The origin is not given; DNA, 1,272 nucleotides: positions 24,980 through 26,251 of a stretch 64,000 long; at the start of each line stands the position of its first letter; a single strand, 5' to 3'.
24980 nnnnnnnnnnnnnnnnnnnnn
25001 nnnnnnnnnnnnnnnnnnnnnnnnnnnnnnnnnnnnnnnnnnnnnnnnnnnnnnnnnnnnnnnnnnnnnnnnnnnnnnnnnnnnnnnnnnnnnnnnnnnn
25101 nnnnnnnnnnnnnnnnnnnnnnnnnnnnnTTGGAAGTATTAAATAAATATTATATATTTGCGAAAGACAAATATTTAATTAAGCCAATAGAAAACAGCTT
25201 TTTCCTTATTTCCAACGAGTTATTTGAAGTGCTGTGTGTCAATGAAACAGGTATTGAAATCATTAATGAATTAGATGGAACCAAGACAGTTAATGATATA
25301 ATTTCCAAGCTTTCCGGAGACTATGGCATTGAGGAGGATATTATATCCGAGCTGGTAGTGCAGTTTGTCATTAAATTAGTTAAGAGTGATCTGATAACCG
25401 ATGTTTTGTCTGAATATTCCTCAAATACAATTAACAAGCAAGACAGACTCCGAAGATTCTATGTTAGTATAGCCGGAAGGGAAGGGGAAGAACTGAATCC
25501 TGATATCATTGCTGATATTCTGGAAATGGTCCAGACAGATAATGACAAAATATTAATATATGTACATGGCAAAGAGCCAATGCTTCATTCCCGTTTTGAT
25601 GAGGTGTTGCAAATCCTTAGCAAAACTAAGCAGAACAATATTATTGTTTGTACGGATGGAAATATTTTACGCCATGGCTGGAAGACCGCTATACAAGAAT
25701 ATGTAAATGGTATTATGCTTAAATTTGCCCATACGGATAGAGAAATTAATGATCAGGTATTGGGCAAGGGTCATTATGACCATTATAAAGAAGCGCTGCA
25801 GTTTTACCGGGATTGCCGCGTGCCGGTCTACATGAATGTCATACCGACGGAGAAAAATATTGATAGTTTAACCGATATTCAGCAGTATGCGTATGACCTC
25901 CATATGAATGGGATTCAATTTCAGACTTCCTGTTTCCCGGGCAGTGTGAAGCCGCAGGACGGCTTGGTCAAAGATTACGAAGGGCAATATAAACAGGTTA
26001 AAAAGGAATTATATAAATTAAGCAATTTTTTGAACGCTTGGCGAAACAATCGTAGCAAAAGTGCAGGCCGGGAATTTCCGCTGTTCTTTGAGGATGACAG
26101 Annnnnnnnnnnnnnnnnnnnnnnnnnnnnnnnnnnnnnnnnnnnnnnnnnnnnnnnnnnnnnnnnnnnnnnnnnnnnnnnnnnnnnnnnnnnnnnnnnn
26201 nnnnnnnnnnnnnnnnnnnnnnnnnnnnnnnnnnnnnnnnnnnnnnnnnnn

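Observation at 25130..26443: Radical-SAM-fold SPASM protein that has lost the SAM-cleaving [4Fe-4S] motif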

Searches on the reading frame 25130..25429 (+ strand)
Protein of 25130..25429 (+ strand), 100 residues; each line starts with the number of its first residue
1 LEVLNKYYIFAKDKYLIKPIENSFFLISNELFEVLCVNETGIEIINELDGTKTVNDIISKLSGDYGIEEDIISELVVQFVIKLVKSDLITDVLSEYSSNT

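Call 62: search_protein_families(library=ncbifam, proteins=[window:25130-25429:+], max_evalue=1)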
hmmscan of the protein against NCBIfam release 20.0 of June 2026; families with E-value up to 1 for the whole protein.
window:25130-25429:+ (100 aa): 8 families
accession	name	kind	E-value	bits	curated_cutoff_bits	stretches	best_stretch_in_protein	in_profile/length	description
TIGR03859.1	PQQ_PqqD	equivalog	6.7e-07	29.1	46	1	34-89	26-80/81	pyrroloquinoline quinone biosynthesis peptide chaperone PqqD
NF033536.1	lasso_PqqD_Bac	exception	2.6e-05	24.3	80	1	38-90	35-87/88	lasso peptide biosynthesis PqqD family chaperone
NF050069.2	PqqD_rel_WgkC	exception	0.00018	21.4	110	1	6-93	3-90/103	PqqD family peptide maturation chaperone WgkC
NF002535.0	PRK02079.1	equivalog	0.00026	20.7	101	1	35-74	36-79/92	pyrroloquinoline quinone biosynthesis peptide chaperone PqqD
TIGR04302.1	geo_PqqD_fam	equivalog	0.0014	19.1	100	1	34-88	46-99/102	GeoRSP system PqqD family peptide chaperone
TIGR04248.1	SCM_PqqD_rel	equivalog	0.0059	16.8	100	1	30-86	22-78/84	SynChlorMet cassette protein ScmD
NF050149.1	RiPP_bind_ApyI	equivalog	0.006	15.9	200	1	33-72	207-246/260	RiPP maturation protein ApyI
NF033530.1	lasso_PqqD_Strm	exception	0.017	15.3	70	1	37-88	26-77/78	lasso peptide biosynthesis PqqD family chaperone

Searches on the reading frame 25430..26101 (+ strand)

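Call 62: search_protein_families(library=ncbifam, proteins=[window:25430-26101:+], max_evalue=1)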
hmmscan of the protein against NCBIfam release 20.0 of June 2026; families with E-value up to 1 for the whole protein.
window:25430-26101:+ (224 aa): 24 families
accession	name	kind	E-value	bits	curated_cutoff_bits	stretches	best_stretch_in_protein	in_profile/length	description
NF045574.1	sacti_mat_StsB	exception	8.6e-08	31.4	625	1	24-163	127-265/466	StsB family radical SAM/SPASM domain sactipeptide maturase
TIGR03962.1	mycofact_rSAM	equivalog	3.3e-06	26.5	265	1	21-156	40-175/339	mycofactocin radical SAM maturase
NF001199.0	PRK00164.2-1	equivalog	1.6e-05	24.2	231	1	7-198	24-217/308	GTP 3',8-cyclase MoaA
NF045702.1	rSAM_GDGT_ether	equivalog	6e-05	21.9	450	1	27-176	121-277/486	tetraether lipid synthase Tes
TIGR03961.1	rSAM_PTO1314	hypoth_equivalog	0.00012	21.5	306.05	1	39-164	67-187/332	PTO1314 family radical SAM protein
TIGR02109.1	PQQ_syn_pqqE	equivalog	0.00017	20.7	381.35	1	17-180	32-196/358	pyrroloquinoline quinone biosynthesis protein PqqE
TIGR03470.1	HpnH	equivalog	0.00021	20.4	225.05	1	39-208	72-238/318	adenosyl-hopene transferase HpnH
TIGR03977.1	rSAM_pair_HxsC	equivalog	0.00027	19.9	267.9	1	25-155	56-191/292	His-Xaa-Ser system radical SAM maturase HxsC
TIGR04250.1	SCM_rSAM_ScmE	equivalog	0.00028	19.9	400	1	43-156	53-167/358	SynChlorMet cassette radical SAM/SPASM protein ScmE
TIGR02668.1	moaA_archaeal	equivalog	0.00038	19.5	325.25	1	20-198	38-214/303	GTP 3',8-cyclase MoaA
NF045646.2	rSAM_Se_TrsS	equivalog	0.0004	19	490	1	19-168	112-267/441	radical SAM (seleno)protein TrsS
TIGR04082.1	rSAM_for_selen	equivalog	0.001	17.9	350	1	26-147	233-352/516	thio(seleno)oxazole modification radical SAM maturase SbtM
TIGR04053.2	TIGR04053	equivalog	0.0048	16.2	395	1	28-159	44-178/366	TIGR04053 family radical SAM/SPASM domain-containing protein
TIGR04340.1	rSAM_ACGX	hypoth_equivalog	0.0052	16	400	1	25-168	41-183/341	radical SAM/SPASM domain protein, ACGX system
TIGR02493.1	PFLA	equivalog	0.007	15.8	231.75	1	43-152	69-178/235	pyruvate formate-lyase-activating protein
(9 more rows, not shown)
